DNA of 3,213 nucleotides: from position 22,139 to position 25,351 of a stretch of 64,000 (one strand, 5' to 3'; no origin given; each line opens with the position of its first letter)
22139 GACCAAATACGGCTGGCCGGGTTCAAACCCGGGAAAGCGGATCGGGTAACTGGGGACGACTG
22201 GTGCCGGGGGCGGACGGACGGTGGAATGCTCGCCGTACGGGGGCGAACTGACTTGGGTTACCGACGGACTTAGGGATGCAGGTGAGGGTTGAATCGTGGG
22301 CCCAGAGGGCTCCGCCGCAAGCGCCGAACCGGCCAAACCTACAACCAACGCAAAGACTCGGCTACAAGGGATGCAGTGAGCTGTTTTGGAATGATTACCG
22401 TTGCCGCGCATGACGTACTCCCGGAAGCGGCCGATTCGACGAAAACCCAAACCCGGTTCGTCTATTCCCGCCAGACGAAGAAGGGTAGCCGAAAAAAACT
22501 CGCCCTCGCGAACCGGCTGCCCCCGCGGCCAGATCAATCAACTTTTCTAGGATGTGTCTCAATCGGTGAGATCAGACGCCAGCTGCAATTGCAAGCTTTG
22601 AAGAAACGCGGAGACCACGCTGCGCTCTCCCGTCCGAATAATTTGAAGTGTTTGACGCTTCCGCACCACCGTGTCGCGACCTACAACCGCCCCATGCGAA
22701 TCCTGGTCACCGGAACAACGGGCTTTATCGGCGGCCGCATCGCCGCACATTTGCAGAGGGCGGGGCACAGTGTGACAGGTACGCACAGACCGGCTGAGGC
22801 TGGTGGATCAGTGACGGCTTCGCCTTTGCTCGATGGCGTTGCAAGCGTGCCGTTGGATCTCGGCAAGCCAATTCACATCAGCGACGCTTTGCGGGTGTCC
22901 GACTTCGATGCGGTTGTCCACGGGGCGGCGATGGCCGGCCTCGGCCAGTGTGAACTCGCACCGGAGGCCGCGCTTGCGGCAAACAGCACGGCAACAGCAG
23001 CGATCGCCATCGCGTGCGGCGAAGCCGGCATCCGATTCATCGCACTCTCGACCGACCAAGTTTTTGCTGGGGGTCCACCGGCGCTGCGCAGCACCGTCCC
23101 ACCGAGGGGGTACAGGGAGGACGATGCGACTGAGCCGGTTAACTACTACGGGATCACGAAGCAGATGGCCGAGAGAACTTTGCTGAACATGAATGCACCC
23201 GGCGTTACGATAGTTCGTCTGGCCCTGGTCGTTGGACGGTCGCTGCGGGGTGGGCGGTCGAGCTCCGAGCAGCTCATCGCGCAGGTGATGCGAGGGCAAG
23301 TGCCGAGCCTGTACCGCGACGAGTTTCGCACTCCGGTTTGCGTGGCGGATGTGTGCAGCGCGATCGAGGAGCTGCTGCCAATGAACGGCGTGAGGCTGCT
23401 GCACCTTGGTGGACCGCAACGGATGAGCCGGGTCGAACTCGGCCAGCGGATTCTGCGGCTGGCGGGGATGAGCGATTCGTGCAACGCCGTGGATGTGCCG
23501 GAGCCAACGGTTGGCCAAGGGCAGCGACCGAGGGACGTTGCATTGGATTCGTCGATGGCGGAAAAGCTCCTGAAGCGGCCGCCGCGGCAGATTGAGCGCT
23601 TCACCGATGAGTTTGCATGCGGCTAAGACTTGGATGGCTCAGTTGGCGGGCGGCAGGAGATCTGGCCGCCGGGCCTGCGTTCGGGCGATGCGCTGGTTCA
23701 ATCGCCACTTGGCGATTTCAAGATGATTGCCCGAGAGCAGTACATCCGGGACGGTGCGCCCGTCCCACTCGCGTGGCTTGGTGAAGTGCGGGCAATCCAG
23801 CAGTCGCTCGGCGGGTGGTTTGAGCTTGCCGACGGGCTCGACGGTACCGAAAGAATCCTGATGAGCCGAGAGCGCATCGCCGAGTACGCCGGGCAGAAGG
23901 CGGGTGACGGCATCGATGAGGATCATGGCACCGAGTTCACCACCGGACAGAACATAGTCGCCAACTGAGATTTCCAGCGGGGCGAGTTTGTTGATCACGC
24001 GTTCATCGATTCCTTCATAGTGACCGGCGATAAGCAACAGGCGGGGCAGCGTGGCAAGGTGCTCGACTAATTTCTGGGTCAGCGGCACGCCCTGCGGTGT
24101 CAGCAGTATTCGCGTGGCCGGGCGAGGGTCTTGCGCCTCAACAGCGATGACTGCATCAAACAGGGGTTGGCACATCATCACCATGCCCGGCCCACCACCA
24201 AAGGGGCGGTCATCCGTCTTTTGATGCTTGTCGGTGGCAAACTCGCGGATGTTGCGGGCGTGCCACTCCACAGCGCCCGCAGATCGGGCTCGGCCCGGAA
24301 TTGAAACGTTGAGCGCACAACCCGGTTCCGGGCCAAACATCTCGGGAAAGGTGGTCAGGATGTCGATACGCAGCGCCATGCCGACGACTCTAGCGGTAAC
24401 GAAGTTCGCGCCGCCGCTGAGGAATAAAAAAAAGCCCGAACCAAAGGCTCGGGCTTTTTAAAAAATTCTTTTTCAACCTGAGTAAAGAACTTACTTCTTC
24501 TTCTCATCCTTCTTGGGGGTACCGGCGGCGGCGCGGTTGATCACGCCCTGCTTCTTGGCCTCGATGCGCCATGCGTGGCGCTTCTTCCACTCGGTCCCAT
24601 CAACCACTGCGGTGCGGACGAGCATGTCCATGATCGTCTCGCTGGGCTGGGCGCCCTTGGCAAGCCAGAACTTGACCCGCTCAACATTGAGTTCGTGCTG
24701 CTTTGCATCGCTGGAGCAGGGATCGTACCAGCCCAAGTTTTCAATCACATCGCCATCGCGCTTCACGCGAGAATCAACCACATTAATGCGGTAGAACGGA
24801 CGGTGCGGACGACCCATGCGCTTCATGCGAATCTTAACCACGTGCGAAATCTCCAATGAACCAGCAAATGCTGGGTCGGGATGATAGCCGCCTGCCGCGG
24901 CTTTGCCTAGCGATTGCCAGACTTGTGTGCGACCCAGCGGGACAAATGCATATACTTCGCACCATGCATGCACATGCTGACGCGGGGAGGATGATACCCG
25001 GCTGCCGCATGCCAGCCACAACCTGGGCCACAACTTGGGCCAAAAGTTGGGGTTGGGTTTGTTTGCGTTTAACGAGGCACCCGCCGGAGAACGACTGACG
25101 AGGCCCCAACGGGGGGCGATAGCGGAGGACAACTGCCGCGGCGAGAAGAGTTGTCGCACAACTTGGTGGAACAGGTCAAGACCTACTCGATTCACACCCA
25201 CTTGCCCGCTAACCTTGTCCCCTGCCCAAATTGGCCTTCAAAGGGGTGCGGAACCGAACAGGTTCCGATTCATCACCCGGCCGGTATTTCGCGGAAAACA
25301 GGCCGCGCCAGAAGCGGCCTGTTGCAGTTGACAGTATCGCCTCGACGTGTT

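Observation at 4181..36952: Six genes carry the same Cys-bracketed, double EF-hand/dockerin-like C-terminal module ending exactly in Gly-Cys-stop: candidate surface-anchoring system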

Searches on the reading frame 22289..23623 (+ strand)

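Call 37: search_protein_families(library=pfam, proteins=[window:22289-23623:+], max_evalue=0.001)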
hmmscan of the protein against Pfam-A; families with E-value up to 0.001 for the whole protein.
window:22289-23623:+ (445 aa): 6 families
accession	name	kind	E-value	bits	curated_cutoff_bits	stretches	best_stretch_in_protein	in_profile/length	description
PF04321.23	RmlD_sub_bind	-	1e-39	136.8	27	1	136-435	1-274/287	RmlD substrate binding domain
PF01370.27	Epimerase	-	7e-26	91.5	20.9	1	138-358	1-220/240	NAD dependent epimerase/dehydratase family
PF16363.11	GDP_Man_Dehyd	-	8e-12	45.7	27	1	139-330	1-197/332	GDP-mannose 4,6 dehydratase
PF02719.21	Polysacc_synt_2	-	8.7e-09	35.4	20.2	1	189-258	61-131/293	Polysaccharide biosynthesis protein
PF07993.18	NAD_binding_4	-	3.8e-08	33.2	20.1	1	204-355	87-253/258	Male sterility protein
PF01073.25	3Beta_HSD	-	0.00067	19.2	22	0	139-303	1-162/280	3-beta hydroxysteroid dehydrogenase/isomerase family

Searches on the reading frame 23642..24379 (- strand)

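Call 37: search_protein_families(library=pfam, proteins=[window:23642-24379:-], max_evalue=0.001)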
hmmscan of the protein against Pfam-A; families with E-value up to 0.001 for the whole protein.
window:23642-24379:- (246 aa): 1 family
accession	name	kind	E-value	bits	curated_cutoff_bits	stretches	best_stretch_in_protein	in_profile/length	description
PF01746.26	tRNA_m1G_MT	-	7.3e-55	186.2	27.3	1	29-239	2-195/195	tRNA (Guanine-1)-methyltransferase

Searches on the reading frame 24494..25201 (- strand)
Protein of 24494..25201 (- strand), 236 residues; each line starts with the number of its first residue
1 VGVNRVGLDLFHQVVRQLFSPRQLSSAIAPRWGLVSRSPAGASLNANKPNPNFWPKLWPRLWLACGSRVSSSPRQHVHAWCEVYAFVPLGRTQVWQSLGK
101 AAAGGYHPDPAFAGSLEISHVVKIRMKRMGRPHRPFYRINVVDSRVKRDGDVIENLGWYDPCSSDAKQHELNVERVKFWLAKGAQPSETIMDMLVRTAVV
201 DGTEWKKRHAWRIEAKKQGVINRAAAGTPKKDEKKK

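Call 37: search_protein_families(library=pfam, proteins=[window:24494-25201:-], max_evalue=0.001)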
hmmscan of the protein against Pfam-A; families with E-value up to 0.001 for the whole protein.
window:24494-25201:- (236 aa): 1 family
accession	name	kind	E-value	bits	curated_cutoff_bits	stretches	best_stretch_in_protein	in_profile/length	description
PF00886.24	Ribosomal_S16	-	5.7e-24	84.3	27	1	128-187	1-62/62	Ribosomal protein S16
